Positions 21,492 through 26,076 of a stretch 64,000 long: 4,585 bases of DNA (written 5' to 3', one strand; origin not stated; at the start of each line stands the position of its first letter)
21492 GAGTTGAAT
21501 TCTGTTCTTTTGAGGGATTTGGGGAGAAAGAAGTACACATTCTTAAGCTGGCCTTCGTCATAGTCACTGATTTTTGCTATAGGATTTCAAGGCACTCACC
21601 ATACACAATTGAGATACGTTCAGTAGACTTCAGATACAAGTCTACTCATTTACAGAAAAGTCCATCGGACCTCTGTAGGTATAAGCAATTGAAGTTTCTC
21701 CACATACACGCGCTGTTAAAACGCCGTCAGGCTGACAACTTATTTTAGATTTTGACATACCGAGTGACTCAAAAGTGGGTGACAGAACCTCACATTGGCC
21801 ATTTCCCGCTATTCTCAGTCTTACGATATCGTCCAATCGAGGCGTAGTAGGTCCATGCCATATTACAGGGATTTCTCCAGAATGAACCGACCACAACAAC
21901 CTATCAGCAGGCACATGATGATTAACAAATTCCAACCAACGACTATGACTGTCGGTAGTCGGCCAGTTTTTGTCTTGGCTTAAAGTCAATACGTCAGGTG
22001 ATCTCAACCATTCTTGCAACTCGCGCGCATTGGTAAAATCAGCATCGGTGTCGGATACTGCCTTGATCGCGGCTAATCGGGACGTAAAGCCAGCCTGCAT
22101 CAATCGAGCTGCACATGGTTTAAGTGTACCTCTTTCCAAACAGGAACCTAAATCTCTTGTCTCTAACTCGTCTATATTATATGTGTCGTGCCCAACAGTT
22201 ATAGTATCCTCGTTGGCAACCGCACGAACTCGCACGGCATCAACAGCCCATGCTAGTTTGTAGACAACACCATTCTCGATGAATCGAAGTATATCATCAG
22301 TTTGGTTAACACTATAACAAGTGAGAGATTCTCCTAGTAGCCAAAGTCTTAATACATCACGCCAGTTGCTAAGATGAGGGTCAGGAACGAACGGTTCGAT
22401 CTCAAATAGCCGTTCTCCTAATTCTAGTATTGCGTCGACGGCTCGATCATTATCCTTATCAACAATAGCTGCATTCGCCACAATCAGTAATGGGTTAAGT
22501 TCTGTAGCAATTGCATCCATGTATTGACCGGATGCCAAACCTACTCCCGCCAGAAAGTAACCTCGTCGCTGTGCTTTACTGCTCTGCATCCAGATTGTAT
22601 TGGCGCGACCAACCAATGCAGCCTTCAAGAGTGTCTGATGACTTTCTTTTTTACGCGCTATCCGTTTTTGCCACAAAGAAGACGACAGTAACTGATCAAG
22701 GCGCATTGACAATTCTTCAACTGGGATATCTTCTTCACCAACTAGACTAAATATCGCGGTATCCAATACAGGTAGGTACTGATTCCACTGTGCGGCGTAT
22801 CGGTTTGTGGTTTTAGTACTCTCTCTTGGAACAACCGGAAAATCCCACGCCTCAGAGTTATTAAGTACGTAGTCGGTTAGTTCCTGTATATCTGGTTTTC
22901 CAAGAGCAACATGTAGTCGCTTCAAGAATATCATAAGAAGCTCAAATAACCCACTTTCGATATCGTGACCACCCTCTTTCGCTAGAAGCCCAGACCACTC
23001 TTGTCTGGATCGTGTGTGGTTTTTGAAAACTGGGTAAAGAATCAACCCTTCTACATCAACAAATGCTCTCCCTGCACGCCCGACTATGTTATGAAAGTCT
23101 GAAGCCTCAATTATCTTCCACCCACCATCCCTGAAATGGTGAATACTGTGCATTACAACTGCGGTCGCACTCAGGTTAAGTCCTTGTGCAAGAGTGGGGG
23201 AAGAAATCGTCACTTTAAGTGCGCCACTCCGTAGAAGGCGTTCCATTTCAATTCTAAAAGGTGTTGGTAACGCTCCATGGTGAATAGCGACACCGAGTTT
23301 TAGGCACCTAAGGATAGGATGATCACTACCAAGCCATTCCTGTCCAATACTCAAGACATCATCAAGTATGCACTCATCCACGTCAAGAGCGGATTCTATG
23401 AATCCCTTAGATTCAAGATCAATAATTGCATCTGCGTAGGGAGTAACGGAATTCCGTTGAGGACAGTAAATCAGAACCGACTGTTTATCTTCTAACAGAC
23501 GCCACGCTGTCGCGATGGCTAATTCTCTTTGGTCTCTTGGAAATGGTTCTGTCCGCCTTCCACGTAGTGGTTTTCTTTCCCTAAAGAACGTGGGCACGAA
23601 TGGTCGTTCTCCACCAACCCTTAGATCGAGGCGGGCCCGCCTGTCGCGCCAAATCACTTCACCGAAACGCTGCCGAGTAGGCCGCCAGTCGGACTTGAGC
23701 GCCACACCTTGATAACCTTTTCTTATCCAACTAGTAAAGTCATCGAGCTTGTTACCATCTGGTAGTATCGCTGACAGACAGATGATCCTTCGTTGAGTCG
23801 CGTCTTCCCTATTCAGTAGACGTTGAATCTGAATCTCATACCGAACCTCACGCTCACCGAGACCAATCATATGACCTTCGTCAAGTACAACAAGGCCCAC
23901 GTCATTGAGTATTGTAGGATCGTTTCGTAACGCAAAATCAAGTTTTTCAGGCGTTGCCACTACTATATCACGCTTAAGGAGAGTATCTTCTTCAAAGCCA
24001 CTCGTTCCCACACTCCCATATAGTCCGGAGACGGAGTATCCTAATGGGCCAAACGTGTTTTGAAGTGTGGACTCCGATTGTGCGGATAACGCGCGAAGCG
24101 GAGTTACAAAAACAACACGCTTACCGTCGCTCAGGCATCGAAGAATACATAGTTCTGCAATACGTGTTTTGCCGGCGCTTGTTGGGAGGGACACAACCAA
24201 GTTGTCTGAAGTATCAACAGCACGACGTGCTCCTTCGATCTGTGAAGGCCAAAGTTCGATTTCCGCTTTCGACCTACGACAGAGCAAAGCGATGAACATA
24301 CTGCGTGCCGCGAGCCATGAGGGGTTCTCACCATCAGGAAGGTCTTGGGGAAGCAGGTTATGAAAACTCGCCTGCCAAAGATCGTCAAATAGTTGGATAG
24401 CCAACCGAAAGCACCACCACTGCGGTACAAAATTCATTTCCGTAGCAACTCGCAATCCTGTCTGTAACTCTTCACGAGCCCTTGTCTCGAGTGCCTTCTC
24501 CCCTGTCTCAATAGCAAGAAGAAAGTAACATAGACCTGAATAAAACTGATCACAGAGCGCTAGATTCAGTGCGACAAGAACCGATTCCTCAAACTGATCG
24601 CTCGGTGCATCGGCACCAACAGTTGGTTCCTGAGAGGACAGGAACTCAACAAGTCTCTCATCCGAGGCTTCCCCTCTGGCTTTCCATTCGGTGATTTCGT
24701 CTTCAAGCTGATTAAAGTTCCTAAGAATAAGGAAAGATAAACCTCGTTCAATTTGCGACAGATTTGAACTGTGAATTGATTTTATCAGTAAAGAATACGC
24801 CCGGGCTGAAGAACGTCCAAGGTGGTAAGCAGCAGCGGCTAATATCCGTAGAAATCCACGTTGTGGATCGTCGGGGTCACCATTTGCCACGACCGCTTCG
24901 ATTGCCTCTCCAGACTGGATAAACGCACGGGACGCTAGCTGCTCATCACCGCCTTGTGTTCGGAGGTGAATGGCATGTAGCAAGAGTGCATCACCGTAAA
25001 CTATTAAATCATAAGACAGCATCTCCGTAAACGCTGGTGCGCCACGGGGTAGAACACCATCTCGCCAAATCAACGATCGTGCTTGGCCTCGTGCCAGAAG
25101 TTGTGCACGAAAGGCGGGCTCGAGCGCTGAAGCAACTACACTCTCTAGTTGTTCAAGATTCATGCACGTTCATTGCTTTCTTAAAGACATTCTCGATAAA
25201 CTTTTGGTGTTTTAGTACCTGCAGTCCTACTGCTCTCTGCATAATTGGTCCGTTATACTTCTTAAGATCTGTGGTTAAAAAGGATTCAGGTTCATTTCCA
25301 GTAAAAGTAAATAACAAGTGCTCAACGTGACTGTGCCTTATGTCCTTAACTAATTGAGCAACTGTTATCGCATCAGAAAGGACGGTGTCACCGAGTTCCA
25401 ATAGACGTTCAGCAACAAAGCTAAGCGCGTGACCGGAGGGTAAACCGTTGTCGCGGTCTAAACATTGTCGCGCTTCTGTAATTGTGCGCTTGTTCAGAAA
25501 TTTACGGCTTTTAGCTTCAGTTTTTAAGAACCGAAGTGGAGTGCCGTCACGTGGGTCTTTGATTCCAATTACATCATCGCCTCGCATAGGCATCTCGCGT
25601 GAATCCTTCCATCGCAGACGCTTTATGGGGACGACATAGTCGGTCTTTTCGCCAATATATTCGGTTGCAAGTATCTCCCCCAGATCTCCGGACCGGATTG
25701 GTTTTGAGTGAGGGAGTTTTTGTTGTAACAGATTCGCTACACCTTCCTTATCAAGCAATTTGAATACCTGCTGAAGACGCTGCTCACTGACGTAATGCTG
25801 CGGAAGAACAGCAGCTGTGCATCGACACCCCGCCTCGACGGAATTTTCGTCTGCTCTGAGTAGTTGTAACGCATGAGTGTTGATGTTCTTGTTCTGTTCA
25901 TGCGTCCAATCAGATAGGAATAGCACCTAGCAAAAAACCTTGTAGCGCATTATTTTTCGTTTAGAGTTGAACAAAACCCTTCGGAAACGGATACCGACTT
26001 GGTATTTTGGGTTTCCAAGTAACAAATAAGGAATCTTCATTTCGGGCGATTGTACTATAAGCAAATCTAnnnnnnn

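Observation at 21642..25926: Hachiman-like module with an unusually large (1173-aa) DEGH helicase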

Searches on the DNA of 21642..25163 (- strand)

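Call 16: search_dna_similar(query=window:21642-25163:-, collection=ecoli_genomes, mode=distant, max_rows=10)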
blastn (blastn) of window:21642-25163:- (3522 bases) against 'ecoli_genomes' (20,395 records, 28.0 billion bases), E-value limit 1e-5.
Records with a match: 46; places in all: 46; records where one place covers at least 80% of the query: 0.
Genomes with a match: 44 of 5426; with a place that covers at least 80% of the query: 0. Places per genome that has any: lowest 1, median 1, highest 2. On chromosomes: 43 places; on plasmids: 3.
Best place of each record, by identity: 60-80% 46.
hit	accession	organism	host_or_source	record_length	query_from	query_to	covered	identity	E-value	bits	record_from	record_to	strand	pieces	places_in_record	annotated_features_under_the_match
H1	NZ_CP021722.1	Escherichia coli strain AR_0128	missing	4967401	897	1991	19%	69.4%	1e-49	277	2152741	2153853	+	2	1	DEAD/DEAH box helicase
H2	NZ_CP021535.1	Escherichia coli strain AR_0119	missing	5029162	897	1991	19%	69.4%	1e-49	277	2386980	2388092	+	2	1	DEAD/DEAH box helicase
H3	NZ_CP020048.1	Escherichia coli strain AR_0118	missing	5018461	897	1991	19%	69.4%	1e-49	277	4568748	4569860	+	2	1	DEAD/DEAH box helicase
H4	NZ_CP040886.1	Escherichia coli strain K71-77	Homo sapiens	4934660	897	1991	19%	69.4%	1e-49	277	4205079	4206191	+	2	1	DEAD/DEAH box helicase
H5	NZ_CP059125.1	Escherichia coli strain EC45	Homo sapiens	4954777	897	1991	19%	69.4%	1e-49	277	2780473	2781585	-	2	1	DEAD/DEAH box helicase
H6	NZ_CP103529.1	Escherichia coli strain 5270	Homo sapiens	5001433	897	1991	19%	69.4%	1e-49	277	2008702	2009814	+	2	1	DEAD/DEAH box helicase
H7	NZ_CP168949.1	Escherichia coli strain IH5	Homo sapiens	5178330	897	1991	19%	69.4%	1e-49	277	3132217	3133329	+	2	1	DEAD/DEAH box helicase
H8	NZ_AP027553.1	Escherichia coli strain LR-58-1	Homo sapiens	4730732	897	1991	19%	69.4%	1e-49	277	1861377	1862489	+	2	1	DEAD/DEAH box helicase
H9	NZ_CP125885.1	Escherichia coli strain AHS8C65RI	chicken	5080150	897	1991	19%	69.4%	1e-49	277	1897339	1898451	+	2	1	DEAD/DEAH box helicase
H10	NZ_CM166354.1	Escherichia coli strain CH468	Homo sapiens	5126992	897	1991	19%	69.4%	1e-49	277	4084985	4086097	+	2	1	DEAD/DEAH box helicase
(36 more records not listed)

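Call 17: get_annotated_region(hit=H1, flank=6000)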
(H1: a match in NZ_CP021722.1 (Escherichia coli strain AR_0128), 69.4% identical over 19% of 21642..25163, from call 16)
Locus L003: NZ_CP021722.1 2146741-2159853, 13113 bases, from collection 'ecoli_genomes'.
description: Escherichia coli strain AR_0128 chromosome, complete genome
organism: Escherichia coli strain AR_0128 (NCBI taxid 562)
replicon: chromosome; assembly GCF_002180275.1
host: missing; source: missing; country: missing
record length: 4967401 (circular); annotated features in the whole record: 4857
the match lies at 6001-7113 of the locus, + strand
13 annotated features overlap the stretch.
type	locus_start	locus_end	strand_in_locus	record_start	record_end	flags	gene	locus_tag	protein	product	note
CDS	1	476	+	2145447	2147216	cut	-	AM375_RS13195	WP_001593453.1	E2/UBC family protein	-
CDS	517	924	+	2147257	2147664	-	cap3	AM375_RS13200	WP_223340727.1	CBASS system CD-NTase/cGAS isopeptidase Cap3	-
CDS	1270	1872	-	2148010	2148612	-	-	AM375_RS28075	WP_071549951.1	hypothetical protein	-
CDS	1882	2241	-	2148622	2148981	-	-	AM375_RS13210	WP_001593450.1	mCpol domain-containing protein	-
CDS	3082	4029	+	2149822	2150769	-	-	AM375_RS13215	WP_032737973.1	ArdC family protein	-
CDS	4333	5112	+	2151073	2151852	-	-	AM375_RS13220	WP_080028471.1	Hachiman antiphage defense system protein HamA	-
CDS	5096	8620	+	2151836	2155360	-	-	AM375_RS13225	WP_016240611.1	DEAD/DEAH box helicase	-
CDS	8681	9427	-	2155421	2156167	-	mobC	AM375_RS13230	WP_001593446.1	MobC family replication-relaxation protein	-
CDS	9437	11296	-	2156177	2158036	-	-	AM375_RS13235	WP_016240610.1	type IV secretory system conjugative DNA transfer family protein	-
CDS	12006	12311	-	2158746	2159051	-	-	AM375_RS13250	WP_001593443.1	hypothetical protein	-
CDS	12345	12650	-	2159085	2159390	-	-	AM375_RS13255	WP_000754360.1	hypothetical protein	-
CDS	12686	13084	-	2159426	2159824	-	-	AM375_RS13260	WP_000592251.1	cag pathogenicity island Cag12 family protein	-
CDS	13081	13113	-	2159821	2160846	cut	virB11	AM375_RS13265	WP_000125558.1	P-type DNA transfer ATPase VirB11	-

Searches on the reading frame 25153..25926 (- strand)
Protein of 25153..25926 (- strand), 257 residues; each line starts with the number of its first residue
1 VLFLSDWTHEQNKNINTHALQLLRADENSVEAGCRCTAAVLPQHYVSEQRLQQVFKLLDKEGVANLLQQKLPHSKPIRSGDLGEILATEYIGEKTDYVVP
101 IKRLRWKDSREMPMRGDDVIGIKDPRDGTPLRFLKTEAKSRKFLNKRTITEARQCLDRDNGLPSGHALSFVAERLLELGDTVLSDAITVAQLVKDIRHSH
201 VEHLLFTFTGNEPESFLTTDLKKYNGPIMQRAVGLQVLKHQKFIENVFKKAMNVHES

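Call 5: search_protein_families(library=pfam, proteins=[window:25153-25926:-], max_evalue=0.01)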
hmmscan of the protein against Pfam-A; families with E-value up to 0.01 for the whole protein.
window:25153-25926:- (257 aa): 1 family
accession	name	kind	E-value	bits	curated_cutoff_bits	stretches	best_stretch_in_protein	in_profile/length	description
PF08878.16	HamA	-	4.9e-11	43.4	25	1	41-187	11-154/230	HamA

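Call 6: search_protein_families(library=padloc, proteins=[window:25153-25926:-], max_evalue=0.01)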
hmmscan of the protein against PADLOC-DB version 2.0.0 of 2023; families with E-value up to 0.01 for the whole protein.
window:25153-25926:- (257 aa): 5 families
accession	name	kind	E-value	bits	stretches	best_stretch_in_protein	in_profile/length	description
PDLC00159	HamA1|HamA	-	8.6e-97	321.8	1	1-253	1-253/257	DUF1837 domain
PDLC00155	HamA1|HamA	-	5.4e-23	79.9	1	8-253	23-269/276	DUF1837 domain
PDLC00161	HamA1|HamA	-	3.3e-15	54.2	1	10-185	20-199/271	DUF1837 domain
PDLC00160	HamA1|HamA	-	1.2e-11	42.4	1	9-126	17-130/264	DUF1837 domain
PDLC04529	PDC-M23A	-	0.00054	17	1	48-140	47-138/265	-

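Call 8: search_solved_structures(query=window:25153-25926:-, max_evalue=1, show_alignments=2)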
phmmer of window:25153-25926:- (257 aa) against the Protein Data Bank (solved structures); distinct sequences matched with E-value up to 1: 2.
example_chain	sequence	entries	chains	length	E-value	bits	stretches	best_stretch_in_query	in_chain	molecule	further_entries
8vx9_A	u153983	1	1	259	4.9e-62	213.1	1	4-252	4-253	HamA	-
8vxy_A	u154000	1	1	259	2.3e-60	207.6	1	4-252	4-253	HamA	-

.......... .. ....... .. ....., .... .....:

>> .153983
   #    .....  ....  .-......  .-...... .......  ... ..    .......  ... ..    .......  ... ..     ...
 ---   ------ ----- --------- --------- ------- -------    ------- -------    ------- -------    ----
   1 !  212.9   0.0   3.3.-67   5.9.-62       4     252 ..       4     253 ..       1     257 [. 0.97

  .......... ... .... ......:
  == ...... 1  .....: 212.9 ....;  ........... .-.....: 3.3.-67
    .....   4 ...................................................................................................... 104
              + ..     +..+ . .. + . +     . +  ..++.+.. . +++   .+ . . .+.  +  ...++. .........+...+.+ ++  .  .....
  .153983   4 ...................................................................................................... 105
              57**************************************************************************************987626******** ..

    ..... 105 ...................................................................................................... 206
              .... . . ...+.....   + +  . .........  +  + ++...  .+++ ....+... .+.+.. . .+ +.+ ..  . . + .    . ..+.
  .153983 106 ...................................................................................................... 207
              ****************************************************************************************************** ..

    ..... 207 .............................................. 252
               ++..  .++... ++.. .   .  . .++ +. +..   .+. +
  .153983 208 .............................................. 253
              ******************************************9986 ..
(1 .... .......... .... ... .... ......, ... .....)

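Call 9: search_protein_families(library=ncbifam, proteins=[window:25153-25926:-], max_evalue=0.01)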
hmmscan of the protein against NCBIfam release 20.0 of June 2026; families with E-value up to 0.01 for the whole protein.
window:25153-25926:- (257 aa): 0 families

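Call 33: search_protein_families(library=phrogs, proteins=[window:25153-25926:-], max_evalue=0.01)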
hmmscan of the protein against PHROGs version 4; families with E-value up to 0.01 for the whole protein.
window:25153-25926:- (257 aa): 0 families
